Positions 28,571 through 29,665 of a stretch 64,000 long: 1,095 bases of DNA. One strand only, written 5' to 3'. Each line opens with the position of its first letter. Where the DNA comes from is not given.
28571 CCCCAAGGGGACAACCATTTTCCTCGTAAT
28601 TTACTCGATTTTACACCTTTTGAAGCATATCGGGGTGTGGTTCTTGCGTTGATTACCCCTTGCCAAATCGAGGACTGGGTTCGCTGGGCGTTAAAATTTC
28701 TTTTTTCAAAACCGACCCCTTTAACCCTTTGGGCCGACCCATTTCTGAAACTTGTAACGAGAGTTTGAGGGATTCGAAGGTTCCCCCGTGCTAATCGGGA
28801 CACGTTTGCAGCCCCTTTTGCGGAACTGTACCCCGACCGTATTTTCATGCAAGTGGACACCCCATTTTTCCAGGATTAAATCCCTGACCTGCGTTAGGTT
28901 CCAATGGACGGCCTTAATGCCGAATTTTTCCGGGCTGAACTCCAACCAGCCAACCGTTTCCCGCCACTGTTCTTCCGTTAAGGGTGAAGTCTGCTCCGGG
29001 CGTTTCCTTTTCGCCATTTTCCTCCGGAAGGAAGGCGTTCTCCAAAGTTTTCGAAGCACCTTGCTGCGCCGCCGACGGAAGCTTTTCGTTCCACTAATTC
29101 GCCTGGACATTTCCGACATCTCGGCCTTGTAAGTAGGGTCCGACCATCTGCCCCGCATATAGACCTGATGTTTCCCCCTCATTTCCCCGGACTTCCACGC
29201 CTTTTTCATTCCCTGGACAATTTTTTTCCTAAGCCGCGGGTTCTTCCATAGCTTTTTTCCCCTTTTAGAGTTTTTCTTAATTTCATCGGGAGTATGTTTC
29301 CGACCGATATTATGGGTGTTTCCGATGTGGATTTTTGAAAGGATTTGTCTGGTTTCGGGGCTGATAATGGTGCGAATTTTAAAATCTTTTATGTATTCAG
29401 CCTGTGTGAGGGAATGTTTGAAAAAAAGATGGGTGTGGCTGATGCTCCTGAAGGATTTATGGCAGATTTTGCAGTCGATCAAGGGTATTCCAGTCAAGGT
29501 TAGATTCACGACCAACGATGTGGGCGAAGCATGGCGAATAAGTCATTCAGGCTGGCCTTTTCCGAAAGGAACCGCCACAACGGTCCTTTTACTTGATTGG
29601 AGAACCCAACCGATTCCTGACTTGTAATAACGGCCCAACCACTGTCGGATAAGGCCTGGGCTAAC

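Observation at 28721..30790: Three-gene module: NYN RNase-fold protein, HTH-HTH protein, MucR-zinc-finger/NUMOD3/IS630-wHTH protein; the HTH-HTH gene has a paralog 15 kb away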

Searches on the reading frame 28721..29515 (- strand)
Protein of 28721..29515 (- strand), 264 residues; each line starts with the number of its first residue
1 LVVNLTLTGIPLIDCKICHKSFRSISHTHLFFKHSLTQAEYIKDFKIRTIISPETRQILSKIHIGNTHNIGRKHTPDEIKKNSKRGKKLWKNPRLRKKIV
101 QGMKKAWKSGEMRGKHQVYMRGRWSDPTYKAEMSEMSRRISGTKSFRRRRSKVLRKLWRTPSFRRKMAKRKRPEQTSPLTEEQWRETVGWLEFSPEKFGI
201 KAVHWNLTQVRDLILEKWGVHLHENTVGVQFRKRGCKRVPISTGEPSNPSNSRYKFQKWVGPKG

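Call 4: search_protein_families(library=pfam, proteins=[window:28721-29515:-], max_evalue=1)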
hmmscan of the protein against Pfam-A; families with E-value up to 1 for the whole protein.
window:28721-29515:- (264 aa): 4 families
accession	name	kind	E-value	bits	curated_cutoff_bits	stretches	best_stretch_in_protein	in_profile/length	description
PF17898.6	GerD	-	0.0036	17.7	29.5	2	105-136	78-109/114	Spore germination GerD central core domain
PF13592.12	HTH_33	-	0.017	15.2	25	1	205-228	5-28/60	Winged helix-turn helix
PF13565.12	HTH_32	-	0.034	15.1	33.7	1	169-228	19-70/73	Homeodomain-like domain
PF05443.17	ROS_MUCR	-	0.062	13.8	25.4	1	13-48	65-99/123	ROS/MUCR transcriptional regulator protein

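Call 6: search_protein_families(library=ncbifam, proteins=[window:28721-29515:-], max_evalue=1)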
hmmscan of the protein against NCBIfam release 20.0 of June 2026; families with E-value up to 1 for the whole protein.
window:28721-29515:- (264 aa): 4 families
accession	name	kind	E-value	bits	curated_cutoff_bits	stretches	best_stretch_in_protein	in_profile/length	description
NF033545.0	transpos_IS630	equivalog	4.9e-05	22.9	100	1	169-259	46-133/299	IS630 family transposase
NF040801.1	spore_GerD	equivalog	0.0067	16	100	1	88-136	124-168/174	spore germination lipoprotein GerD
NF002499.0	PRK01827.1-5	equivalog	0.027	13.7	405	1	8-49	40-79/264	thymidylate synthase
TIGR01385.1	TFSII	equivalog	0.19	11.4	237.1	1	53-143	34-115/300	transcription elongation factor S-II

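Call 7: search_protein_families(library=padloc, proteins=[window:28721-29515:-], max_evalue=1)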
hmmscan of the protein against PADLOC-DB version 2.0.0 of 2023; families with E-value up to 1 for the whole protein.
window:28721-29515:- (264 aa): 0 families

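Call 10: find_homologous_proteins(query=window:28721-29515:-, max_evalue=0.001)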
Query window:28721-29515:- (264 aa): 8 proteins with E <= 0.001 among 198 candidates.
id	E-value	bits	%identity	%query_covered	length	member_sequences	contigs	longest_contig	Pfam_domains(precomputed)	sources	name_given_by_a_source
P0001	7.8e-175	597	100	99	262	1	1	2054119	-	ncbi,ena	-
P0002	8.4e-109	381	65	95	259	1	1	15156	-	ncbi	-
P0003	1.7e-106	373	65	96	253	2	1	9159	-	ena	-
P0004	1.1e-102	361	63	95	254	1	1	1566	-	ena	-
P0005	2.6e-96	340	58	96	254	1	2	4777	-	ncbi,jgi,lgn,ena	jgi:hypothetical protein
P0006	1.7e-68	249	57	76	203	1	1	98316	-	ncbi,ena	-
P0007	2.0e-57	212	62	56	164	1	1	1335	-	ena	-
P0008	2.3e-31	127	94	24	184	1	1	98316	-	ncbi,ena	-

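Call 11: find_encoding_contigs(protein=P0002, flank=6000, max_places=4)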
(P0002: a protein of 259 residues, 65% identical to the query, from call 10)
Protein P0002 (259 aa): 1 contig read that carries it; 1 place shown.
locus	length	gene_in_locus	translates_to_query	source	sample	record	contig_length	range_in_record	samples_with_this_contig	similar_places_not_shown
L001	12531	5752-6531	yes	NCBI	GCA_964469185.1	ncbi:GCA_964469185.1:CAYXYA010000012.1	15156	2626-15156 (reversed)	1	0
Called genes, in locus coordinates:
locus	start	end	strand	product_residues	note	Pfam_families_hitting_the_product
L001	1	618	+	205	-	?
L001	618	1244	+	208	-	-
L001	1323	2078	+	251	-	PF12705:PDDEXK_1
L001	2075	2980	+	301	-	-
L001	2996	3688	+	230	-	PF02586:SRAP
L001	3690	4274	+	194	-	-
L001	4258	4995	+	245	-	PF06197:DUF998 (faint)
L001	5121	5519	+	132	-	-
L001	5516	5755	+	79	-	-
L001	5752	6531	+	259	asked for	-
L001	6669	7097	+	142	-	PF00717:Peptidase_S24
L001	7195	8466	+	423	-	PF00817:IMS, PF11799:IMS_C, PF13438:DUF4113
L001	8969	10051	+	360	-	PF13730:HTH_36 (faint)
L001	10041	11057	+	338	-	PF01656:CbiA, PF09140:MipZ (faint), PF10609:ParA (faint), PF13614:AAA_31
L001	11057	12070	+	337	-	PF02195:ParB_N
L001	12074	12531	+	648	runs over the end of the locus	PF02534:T4SS-DNA_transf, PF10412:TrwB_AAD_bind, PF12696:TraG-D_C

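Call 12: find_encoding_contigs(protein=P0003, flank=6000, max_places=4)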
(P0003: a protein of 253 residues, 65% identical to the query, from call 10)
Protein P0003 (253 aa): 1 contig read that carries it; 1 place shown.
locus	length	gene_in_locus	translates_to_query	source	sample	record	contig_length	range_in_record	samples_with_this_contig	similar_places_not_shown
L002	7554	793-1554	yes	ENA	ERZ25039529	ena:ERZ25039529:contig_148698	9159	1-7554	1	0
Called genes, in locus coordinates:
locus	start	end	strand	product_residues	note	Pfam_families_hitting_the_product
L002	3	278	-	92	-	?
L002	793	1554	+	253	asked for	-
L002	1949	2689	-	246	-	PF01695:IstB_IS21, PF00308:Bac_DnaA (weak)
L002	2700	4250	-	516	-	PF22483:Mu-transpos_C_2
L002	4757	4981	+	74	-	-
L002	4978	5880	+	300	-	PF18864:AbiTii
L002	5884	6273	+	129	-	-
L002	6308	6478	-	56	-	-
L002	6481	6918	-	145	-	-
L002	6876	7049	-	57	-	-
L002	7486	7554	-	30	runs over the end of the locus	-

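Call 13: find_encoding_contigs(protein=P0006, flank=6000, max_places=4)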
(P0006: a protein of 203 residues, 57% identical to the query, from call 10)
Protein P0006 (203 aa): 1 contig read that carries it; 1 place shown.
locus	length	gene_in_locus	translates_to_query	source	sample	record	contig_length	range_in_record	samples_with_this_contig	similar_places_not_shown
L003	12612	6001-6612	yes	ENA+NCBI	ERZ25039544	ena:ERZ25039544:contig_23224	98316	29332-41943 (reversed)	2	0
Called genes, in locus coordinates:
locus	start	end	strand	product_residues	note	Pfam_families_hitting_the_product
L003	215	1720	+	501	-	PF02810:SEC-C, PF25948:DUF7986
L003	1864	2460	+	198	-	PF19570:DUF6088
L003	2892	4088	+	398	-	PF01637:ATPase_2 (faint), PF00004:AAA (weak), PF13173:AAA_14, PF13635:DUF4143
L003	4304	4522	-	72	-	-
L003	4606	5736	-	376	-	PF14690:Zn_ribbon_ISL3 (weak), PF13542:HTH_Tnp_ISL3 (weak), PF01610:DDE_Tnp_ISL3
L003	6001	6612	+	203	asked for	-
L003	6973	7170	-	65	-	-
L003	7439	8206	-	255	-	PF01695:IstB_IS21, PF13481:AAA_25 (weak), PF00308:Bac_DnaA, PF02562:PhoH (faint), PF13191:AAA_16 (faint), PF20720:nSTAND3 (weak), PF00004:AAA (weak)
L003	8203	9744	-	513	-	PF22483:Mu-transpos_C_2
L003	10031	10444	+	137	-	-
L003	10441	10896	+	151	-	-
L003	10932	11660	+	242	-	-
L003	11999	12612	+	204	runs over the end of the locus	-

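Call 18: find_encoding_contigs(protein=P0001, flank=10000, max_places=3)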
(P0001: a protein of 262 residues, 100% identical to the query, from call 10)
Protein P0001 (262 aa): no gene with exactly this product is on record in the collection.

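Call 30: search_solved_structures(query=window:28721-29515:-, max_evalue=10, show_alignments=3)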
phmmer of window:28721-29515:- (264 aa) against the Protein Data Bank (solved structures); distinct sequences matched with E-value up to 10: 7.
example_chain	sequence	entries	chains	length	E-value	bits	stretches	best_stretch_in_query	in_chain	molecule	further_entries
4o8w_A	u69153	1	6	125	0.063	15.6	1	82-167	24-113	Spore germination protein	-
7qop_A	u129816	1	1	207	0.49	12.7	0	124-186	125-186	Nitrile hydratase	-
3hht_A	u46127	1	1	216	0.54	12.6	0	124-186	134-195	Nitrile hydratase alpha subunit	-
2dpp_A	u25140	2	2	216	0.54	12.6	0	124-186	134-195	Nitrile hydratase alpha subunit | Nitrile hydratase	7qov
7qou_A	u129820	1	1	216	0.73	12.1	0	124-186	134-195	Nitrile hydratase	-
7qom_A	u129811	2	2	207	0.84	11.9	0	124-186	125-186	Nitrile hydratase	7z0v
7qoy_A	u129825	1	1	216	0.97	11.7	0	124-186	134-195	Nitrile hydratase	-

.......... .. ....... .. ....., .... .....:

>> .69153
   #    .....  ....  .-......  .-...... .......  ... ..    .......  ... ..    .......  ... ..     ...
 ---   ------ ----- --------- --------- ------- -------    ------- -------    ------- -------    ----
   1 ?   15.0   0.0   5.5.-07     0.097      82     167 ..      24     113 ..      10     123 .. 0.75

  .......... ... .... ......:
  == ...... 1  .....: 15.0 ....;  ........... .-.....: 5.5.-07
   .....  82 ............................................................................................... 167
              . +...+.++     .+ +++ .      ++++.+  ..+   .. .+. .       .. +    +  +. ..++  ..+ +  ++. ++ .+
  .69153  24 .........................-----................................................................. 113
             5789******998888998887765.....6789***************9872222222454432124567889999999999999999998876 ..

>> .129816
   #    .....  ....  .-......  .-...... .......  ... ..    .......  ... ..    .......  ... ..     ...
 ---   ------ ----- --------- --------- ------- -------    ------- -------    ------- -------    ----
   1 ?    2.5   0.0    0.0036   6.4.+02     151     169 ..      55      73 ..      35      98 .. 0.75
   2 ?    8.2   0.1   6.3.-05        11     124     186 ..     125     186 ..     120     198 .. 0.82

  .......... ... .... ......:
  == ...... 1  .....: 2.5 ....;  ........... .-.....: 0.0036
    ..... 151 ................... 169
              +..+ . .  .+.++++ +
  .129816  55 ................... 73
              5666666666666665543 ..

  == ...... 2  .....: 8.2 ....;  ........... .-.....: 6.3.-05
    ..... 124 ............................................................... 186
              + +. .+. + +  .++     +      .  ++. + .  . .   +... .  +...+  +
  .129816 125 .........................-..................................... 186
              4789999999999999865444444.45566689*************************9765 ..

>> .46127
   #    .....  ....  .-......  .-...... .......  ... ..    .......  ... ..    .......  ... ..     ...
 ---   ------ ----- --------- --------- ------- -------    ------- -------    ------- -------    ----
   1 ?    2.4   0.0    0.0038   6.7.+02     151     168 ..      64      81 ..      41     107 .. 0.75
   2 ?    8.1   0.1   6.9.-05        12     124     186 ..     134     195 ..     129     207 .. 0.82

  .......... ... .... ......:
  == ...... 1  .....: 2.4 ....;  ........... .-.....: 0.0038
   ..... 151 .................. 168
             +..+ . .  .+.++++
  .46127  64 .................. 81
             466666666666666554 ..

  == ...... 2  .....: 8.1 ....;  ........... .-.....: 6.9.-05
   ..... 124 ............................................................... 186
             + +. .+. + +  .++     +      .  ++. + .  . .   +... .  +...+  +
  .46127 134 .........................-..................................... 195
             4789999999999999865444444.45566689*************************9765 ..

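Call 48: search_protein_representatives(alignment_id=A1)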
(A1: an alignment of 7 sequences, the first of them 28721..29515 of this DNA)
Query: 7 sequences, 253 profile positions. Proteins with E-value up to 0.001 (for the whole library): 1975; up to 1e-10: 197; up to 1e-30: 5. The best 150 are listed.
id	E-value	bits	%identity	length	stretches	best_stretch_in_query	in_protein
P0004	1.2e-138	477.0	-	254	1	1-252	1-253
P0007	1.5e-71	257.1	-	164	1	1-143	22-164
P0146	8.6e-55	202.3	-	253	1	1-252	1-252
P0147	2.8e-38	148.2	-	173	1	1-155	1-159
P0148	3.7e-36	141.2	-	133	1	70-176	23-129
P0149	5.4e-30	121.0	-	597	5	66-143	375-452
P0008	4.3e-28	114.8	-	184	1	1-57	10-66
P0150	8.7e-27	110.5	-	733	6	66-158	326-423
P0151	1.1e-23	100.4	-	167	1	1-156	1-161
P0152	2.3e-23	99.3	-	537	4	72-160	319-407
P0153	1.4e-21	93.5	-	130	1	1-48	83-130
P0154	3.6e-21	92.1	-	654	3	57-142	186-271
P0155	3.7e-21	92.1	-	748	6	66-137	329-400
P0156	9.1e-21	90.8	-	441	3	65-168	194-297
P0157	1.2e-20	90.4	-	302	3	64-156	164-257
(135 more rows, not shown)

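Call 50: predict_structure(alignment_id=A1)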
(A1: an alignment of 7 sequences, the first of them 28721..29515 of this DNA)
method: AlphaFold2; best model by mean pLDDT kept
length: 264 residues; sequences in the alignment: 7
mean_pLDDT: 62.4   pTM: 0.34
mean pLDDT of the five models: 62.4, 57.7, 56.6, 44.7, 40.7
residues with pLDDT >= 90: 0; 70-90: 119; 50-70: 70; < 50: 75
segments of 3 or more residues with pLDDT < 50: 1-11, 25-74, 244-255
pLDDT, mean of each block of 10 residues (from residue 1): 34 52 49 42 32 32 30 50 64 73 65 68 74 71 76 82 75 65 86 74 74 87 81 79 48 57 69
secondary structure, 60 per line:
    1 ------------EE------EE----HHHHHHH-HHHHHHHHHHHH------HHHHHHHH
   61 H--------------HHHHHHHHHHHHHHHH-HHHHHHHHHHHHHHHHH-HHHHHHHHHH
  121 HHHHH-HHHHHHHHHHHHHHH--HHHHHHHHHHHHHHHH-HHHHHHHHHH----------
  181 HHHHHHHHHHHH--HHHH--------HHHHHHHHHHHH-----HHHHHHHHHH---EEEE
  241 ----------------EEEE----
elements in order: H27-33 H35-46 H53-61 H76-91 H93-109 H111-125 H127-141 H144-159 H161-170 H181-192 H195-198 H207-218 H224-233 E237-240 E257-260

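Call 54: fold_search(model_id=the predicted structure, library=pdb)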
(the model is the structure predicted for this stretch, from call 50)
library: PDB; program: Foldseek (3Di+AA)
matches with E <= 10: 197; with E <= 0.001: 0
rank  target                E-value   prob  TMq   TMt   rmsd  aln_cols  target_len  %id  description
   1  8h7a_A                1.0e-01  0.84  0.19  0.50   4.4        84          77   12  Crystal structure of the dimer form KAT6A WH domain with its bound double stranded DNA (released 2023-01-18)
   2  7viv_A                1.4e-01  0.82  0.18  0.52   5.4        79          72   11  Crystal structure of the I73R from African Swine Fever Virus (released 2022-09-07)
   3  7vwv_B                1.6e-01  0.75  0.18  0.50   5.1        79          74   10  The crystal structure of African swine fever virus I73R (released 2022-11-16)
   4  7vwv_A                1.7e-01  0.87  0.20  0.57   4.4        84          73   12  The crystal structure of African swine fever virus I73R (released 2022-11-16)
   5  8h7a_F                1.7e-01  0.75  0.19  0.49   4.4        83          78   12  Crystal structure of the dimer form KAT6A WH domain with its bound double stranded DNA (released 2023-01-18)
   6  1f9n_D                2.0e-01  0.72  0.18  0.30   4.1        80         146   14  CRYSTAL STRUCTURE OF AHRC, THE ARGININE REPRESSOR/ACTIVATOR PROTEIN FROM BACILLUS SUBTILIS (released 2002-02-27)
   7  1f9n_B                2.4e-01  0.72  0.19  0.31   4.7        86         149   13  CRYSTAL STRUCTURE OF AHRC, THE ARGININE REPRESSOR/ACTIVATOR PROTEIN FROM BACILLUS SUBTILIS (released 2002-02-27)
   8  9loa_B                2.9e-01  0.41  0.18  0.45   5.7        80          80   10  Structural insights into the tumor suppressor ZMYND11 reveal diverse recognition mechanisms (released 2026-01-21)
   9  8yl7_C                3.8e-01  0.54  0.19  0.14   6.1        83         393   13  EDS1-SAG101-NRG1C heterotrimer (released 2025-01-29)
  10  3fhz_C                4.0e-01  0.82  0.19  0.29   4.7        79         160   11  Crystal structure of the arginine repressor from Mycobacterium tuberculosis bound with its DNA operator and co-repress (released 2009-03-24)
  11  3fhz_B                4.0e-01  0.82  0.19  0.29   4.7        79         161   11  Crystal structure of the arginine repressor from Mycobacterium tuberculosis bound with its DNA operator and co-repress (released 2009-03-24)
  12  3ere_D                4.0e-01  0.80  0.18  0.30   4.1        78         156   13  Crystal structure of the arginine repressor protein from Mycobacterium tuberculosis in complex with the DNA operator (released 2008-10-14)
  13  3fhz_D                4.6e-01  0.84  0.19  0.29   4.6        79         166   10  Crystal structure of the arginine repressor from Mycobacterium tuberculosis bound with its DNA operator and co-repress (released 2009-03-24)
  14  1b4a_A                4.9e-01  0.51  0.18  0.30   4.3        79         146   13  STRUCTURE OF THE ARGININE REPRESSOR FROM BACILLUS STEAROTHERMOPHILUS (released 1999-06-15)
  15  2od5                  4.9e-01  0.41  0.19  0.44   6.0        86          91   14  CRYSTAL STRUCTURE OF A PUTATIVE NUCLEIC ACID BINDING PROTEIN (JCVI_PEP_1096688149193) FROM UNCULTURED MARINE ORGANISM AT (released 2007-01-23)
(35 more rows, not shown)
